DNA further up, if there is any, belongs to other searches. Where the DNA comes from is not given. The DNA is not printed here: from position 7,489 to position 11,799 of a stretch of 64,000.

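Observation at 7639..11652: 1337 aa secreted protein joining adhesin-like Ig/cadherin domains to a sparse nine-heme cytochrome c module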

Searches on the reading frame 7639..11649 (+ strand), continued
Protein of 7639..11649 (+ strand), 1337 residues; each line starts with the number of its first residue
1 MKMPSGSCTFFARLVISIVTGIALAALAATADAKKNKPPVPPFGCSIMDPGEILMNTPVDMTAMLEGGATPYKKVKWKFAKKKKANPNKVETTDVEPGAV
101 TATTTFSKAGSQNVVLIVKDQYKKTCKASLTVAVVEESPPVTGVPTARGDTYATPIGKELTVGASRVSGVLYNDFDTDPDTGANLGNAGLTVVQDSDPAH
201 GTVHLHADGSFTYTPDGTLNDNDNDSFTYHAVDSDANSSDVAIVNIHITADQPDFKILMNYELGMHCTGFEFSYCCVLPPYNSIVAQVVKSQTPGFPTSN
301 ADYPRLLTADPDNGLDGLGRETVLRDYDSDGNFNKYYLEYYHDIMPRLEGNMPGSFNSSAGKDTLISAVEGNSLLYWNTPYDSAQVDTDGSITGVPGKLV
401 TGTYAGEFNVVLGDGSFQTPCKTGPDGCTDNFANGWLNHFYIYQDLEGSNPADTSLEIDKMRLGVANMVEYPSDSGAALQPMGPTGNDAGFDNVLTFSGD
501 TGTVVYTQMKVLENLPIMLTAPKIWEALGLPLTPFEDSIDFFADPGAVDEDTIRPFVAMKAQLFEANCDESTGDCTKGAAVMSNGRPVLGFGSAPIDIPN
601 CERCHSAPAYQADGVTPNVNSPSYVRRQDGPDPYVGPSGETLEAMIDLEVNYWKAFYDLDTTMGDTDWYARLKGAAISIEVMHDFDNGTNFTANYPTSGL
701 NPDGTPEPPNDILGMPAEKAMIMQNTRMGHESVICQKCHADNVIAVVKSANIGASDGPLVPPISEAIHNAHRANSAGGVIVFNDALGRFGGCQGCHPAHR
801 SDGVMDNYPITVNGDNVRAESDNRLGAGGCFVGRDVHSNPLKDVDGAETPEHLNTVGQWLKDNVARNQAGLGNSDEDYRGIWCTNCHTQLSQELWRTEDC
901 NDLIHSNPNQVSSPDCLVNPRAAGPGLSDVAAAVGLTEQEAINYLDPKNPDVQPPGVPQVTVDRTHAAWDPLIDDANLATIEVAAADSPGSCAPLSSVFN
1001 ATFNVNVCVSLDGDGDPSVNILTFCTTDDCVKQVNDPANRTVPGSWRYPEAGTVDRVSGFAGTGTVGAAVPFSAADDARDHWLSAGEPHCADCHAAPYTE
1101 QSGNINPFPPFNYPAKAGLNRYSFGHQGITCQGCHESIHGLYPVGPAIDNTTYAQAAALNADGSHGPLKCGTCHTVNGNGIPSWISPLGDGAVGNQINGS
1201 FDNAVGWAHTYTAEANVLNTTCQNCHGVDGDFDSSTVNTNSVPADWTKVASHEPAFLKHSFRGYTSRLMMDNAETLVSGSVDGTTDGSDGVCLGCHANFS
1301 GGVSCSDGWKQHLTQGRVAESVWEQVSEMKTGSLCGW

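Call 63: search_protein_families(library=pfam, alignment_id=A1, max_evalue=0.001)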
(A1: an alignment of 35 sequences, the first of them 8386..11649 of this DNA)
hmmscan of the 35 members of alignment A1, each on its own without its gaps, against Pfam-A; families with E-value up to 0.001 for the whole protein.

A. member 1, window:8386-11649:+ (1088 aa): 2 families
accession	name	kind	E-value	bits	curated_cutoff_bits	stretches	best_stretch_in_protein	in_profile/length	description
PF14522.11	Cytochrome_C7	-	3.2e-07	30.5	24.8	0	877-977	11-66/67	Cytochrome c7 and related cytochrome c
PF22113.1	Mtrc-MtrF_II-IV_dom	-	4.6e-07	30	30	0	839-928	82-166/176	Outer membrane cytochrome MtrC/MtrF-like, domains II/IV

B. families by the number of members that match (of 35 scanned): 17 families
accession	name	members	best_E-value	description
PF14522.11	Cytochrome_C7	34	2.1e-10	Cytochrome c7 and related cytochrome c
PF22113.1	Mtrc-MtrF_II-IV_dom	28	1.8e-09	Outer membrane cytochrome MtrC/MtrF-like, domains II/IV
PF17963.7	Big_9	27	9.8e-24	Bacterial Ig domain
PF17803.7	Cadherin_4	22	5.3e-22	Bacterial cadherin-like domain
PF17892.7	Cadherin_5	20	5.4e-20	Cadherin-like domain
PF18911.6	PKD_4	10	2.8e-19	PKD domain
PF00801.26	PKD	10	6.4e-18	PKD domain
PF14537.11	Cytochrom_c3_2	6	1.9e-05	Cytochrome c3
PF13442.11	Cytochrome_CBB3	2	0.00028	Cytochrome C oxidase, cbb3-type, subunit III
PF09699.15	Paired_CXXCH_1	2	0.00068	Doubled CXXCH motif (Paired_CXXCH_1)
PF22352.2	K319L-like_PKD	1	9.7e-09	K319L-like, PKD domain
PF13927.12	Ig_3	1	8.8e-06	Immunoglobulin domain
PF13895.12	Ig_2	1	5.4e-05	Immunoglobulin domain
PF02085.21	Cytochrom_CIII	1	0.00011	Class III cytochrome C family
PF17957.7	Big_7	1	0.00031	Bacterial Ig domain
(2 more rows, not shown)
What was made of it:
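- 8056..8397 (+): Bacterial Ig-like Big_9 / Cadherin_4 module (aa 140-253), a lineage-specific spacer. Present in 27/35 close relatives (call 63).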

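Call 65: find_encoding_contigs(protein=P0326, flank=7000, max_places=1)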
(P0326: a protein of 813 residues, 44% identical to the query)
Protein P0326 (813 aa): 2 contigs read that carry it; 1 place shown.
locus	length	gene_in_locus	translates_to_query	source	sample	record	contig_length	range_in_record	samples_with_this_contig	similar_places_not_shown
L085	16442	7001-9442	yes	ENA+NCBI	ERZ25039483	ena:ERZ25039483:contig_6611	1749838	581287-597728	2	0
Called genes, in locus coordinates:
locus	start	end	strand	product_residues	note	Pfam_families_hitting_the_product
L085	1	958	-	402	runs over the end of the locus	PF27595:HIR3_bundle (weak), PF23914:TPR_CcmH_CycH, PF23892:Ig_CycH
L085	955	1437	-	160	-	PF03918:CcmH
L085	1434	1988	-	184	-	PF00578:AhpC-TSA, PF08534:Redoxin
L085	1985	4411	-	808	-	PF03100:CcmE, PF01578:Cytochrom_C_asm, PF16327:CcmF_C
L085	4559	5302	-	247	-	PF01578:Cytochrom_C_asm, PF27518:CcmC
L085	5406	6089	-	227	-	PF03379:CcmB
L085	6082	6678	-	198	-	PF00005:ABC_tran, PF02463:SMC_N (faint), PF13304:AAA_21 (faint)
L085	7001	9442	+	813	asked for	PF14522:Cytochrome_C7 (faint), PF22113:Mtrc-MtrF_II-IV_dom (faint)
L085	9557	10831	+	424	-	PF13145:Rotamase_2, PF13616:Rotamase_3, PF00639:Rotamase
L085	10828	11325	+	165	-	PF00578:AhpC-TSA, PF08534:Redoxin, PF00085:Thioredoxin (weak), PF13905:Thioredoxin_8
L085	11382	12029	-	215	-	PF13548:DUF4126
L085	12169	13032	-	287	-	PF01430:HSP33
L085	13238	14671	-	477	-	PF02934:GatB_N, PF02637:GatB_Yqey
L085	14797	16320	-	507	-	PF01425:Amidase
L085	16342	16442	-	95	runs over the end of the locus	PF02686:GatC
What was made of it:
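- L085 has a redoxin in addition to the ccm operon's own CcmG-type redoxin (call 65).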

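Call 66: find_encoding_contigs(protein=P0367, flank=7000, max_places=1)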
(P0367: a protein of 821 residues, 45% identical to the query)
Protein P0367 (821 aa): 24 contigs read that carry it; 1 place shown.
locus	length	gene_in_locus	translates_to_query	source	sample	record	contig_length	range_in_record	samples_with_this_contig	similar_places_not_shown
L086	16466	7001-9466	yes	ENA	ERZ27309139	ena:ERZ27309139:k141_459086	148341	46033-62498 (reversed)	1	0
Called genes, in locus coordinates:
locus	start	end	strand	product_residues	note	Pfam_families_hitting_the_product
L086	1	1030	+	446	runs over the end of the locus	PF14522:Cytochrome_C7 (faint), PF14537:Cytochrom_c3_2 (faint), PF13447:Multi-haem_cyto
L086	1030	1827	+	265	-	PF13435:Cytochrome_C554 (faint), PF14522:Cytochrome_C7 (faint), PF09699:Paired_CXXCH_1 (faint), PF13447:Multi-haem_cyto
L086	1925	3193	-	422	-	PF07690:MFS_1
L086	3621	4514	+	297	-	PF00126:HTH_1, PF03466:LysR_substrate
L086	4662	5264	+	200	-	PF02525:Flavodoxin_2, PF03358:FMN_red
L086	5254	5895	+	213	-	PF01292:Ni_hydr_CYTB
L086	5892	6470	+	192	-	PF04264:YceI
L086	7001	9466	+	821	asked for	PF14522:Cytochrome_C7 (faint), PF22113:Mtrc-MtrF_II-IV_dom (faint)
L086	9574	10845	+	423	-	PF13145:Rotamase_2, PF13616:Rotamase_3, PF00639:Rotamase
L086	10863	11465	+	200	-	PF08534:Redoxin, PF00578:AhpC-TSA, PF13905:Thioredoxin_8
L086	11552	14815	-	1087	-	PF02463:SMC_N (weak), PF13476:AAA_23, PF13555:AAA_29 (weak), PF13558:SbcC_Walker_B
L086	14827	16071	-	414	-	PF00149:Metallophos, PF12850:Metallophos_2 (faint), PF12320:SbcD_C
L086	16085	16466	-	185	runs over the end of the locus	PF14345:GDYXXLXY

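Call 67: find_encoding_contigs(protein=P0341, flank=7000, max_places=1)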
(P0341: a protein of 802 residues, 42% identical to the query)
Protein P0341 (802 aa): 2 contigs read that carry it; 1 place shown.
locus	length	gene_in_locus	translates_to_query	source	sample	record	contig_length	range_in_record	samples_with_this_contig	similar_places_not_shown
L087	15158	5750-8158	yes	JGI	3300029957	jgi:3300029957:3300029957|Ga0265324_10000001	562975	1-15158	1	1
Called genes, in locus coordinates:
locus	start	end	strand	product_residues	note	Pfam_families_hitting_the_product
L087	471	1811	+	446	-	PF02310:B12-binding, PF04055:Radical_SAM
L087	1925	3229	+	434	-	PF13145:Rotamase_2, PF00639:Rotamase, PF13616:Rotamase_3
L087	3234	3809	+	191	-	PF08534:Redoxin, PF00578:AhpC-TSA, PF13905:Thioredoxin_8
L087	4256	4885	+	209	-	PF14495:Cytochrom_C550 (faint), PF00034:Cytochrom_C (faint), PF13442:Cytochrome_CBB3 (faint)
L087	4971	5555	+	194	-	PF03264:Cytochrom_NNT, PF02085:Cytochrom_CIII (faint), PF14522:Cytochrome_C7 (faint), PF22113:Mtrc-MtrF_II-IV_dom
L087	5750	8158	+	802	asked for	PF22113:Mtrc-MtrF_II-IV_dom (faint), PF14522:Cytochrome_C7 (faint)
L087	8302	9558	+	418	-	PF00109:ketoacyl-synt, PF02801:Ketoacyl-synt_C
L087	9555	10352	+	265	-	PF13723:Ketoacyl-synt_2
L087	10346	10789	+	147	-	PF22817:ApeP-like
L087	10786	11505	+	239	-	PF00106:adh_short, PF01370:Epimerase (weak), PF08659:KR, PF13561:adh_short_C2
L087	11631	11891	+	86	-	PF00550:PP-binding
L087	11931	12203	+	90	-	PF00550:PP-binding (weak)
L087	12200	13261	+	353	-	PF00109:ketoacyl-synt, PF02801:Ketoacyl-synt_C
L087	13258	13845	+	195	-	-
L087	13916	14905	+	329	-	-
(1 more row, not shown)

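Call 73: search_protein_families(library=pfam, proteins=[P0157, P0151, L082:7553-8173:+, P0143], max_evalue=0.01)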
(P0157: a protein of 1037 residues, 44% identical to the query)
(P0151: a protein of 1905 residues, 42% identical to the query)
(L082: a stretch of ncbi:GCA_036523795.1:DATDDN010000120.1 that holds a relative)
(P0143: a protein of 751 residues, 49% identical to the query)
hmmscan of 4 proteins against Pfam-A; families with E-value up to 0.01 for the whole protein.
P0157 (1037 aa): 5 families
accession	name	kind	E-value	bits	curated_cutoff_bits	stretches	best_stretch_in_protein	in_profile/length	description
PF13442.11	Cytochrome_CBB3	-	1.9e-20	73.4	27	1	74-161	3-68/68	Cytochrome C oxidase, cbb3-type, subunit III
PF00034.26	Cytochrom_C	-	2e-20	74.3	21.3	2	74-164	1-89/90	Cytochrome c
PF22113.1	Mtrc-MtrF_II-IV_dom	-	7.7e-10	39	30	0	885-979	79-166/176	Outer membrane cytochrome MtrC/MtrF-like, domains II/IV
PF14522.11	Cytochrome_C7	-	5.6e-07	29.7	24.8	0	889-976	15-66/67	Cytochrome c7 and related cytochrome c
PF13435.11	Cytochrome_C554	-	2.1e-06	29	20.8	0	928-980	1-59/84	Cytochrome c554 and c-prime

P0151 (1905 aa): 5 families
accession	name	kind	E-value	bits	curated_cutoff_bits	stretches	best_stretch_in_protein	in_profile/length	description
PF22113.1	Mtrc-MtrF_II-IV_dom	-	6.5e-10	39.2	30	1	1742-1901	8-128/176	Outer membrane cytochrome MtrC/MtrF-like, domains II/IV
PF14522.11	Cytochrome_C7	-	7.9e-09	35.7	24.8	0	1058-1142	13-66/67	Cytochrome c7 and related cytochrome c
PF09699.15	Paired_CXXCH_1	-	5.1e-07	29.7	20.6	1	1742-1774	8-38/41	Doubled CXXCH motif (Paired_CXXCH_1)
PF07589.16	PEP-CTERM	-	0.0011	19.4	20.7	1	253-276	1-24/24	PEP-CTERM motif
PF14537.11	Cytochrom_c3_2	-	0.0063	17.4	25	0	1548-1627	6-65/79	Cytochrome c3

L082:7553-8173:+ (207 aa): 4 families
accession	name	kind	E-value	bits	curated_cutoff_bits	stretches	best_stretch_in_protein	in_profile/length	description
PF00034.26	Cytochrom_C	-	5.8e-07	31.2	21.3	1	26-111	2-86/90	Cytochrome c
PF13442.11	Cytochrome_CBB3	-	1.3e-06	29.1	27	1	127-201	2-67/68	Cytochrome C oxidase, cbb3-type, subunit III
PF14495.11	Cytochrom_C550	-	0.0027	17.8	27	0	121-155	19-53/136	Cytochrome c-550 domain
PF14522.11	Cytochrome_C7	-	0.0066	16.7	24.8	0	24-42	5-23/67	Cytochrome c7 and related cytochrome c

P0143 (751 aa): 6 families
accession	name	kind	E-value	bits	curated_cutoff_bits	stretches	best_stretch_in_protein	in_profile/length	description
PF14522.11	Cytochrome_C7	-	1.2e-11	44.6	24.8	0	655-707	12-52/67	Cytochrome c7 and related cytochrome c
PF14537.11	Cytochrom_c3_2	-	2.6e-08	34.6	25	0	383-447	6-70/79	Cytochrome c3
PF22113.1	Mtrc-MtrF_II-IV_dom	-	0.00017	21.6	30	0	385-523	30-166/176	Outer membrane cytochrome MtrC/MtrF-like, domains II/IV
PF13442.11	Cytochrome_CBB3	-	0.00083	20.1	27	0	698-720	13-33/68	Cytochrome C oxidase, cbb3-type, subunit III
PF13435.11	Cytochrome_C554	-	0.0054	18.1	20.8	0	386-448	2-63/84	Cytochrome c554 and c-prime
PF02085.21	Cytochrom_CIII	-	0.0068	17.2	22.9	0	383-447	30-88/101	Class III cytochrome C family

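Call 80: list_cluster_members(proteins=[window:7639-11649:+, P0001, P0030, P0072])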
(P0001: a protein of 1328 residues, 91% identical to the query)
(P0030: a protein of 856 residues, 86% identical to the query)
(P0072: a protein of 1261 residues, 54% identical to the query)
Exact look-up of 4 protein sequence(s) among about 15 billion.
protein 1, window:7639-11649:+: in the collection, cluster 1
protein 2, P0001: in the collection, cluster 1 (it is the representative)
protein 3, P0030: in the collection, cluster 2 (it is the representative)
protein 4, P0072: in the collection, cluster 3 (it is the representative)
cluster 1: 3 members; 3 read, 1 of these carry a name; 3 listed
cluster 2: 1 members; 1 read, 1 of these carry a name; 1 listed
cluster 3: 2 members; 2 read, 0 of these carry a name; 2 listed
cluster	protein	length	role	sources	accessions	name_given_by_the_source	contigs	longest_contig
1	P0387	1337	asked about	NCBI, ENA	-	-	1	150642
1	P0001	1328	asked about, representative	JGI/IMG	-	Bacterial Ig domain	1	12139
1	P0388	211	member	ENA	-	-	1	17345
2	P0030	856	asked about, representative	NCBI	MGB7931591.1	MAG: Ig-like domain-containing protein, partial [Gammaproteobacteria bacterium]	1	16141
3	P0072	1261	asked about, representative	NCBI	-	-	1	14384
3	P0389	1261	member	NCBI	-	-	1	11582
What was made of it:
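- The exact protein is recorded on a 150-kb contig (call 80).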
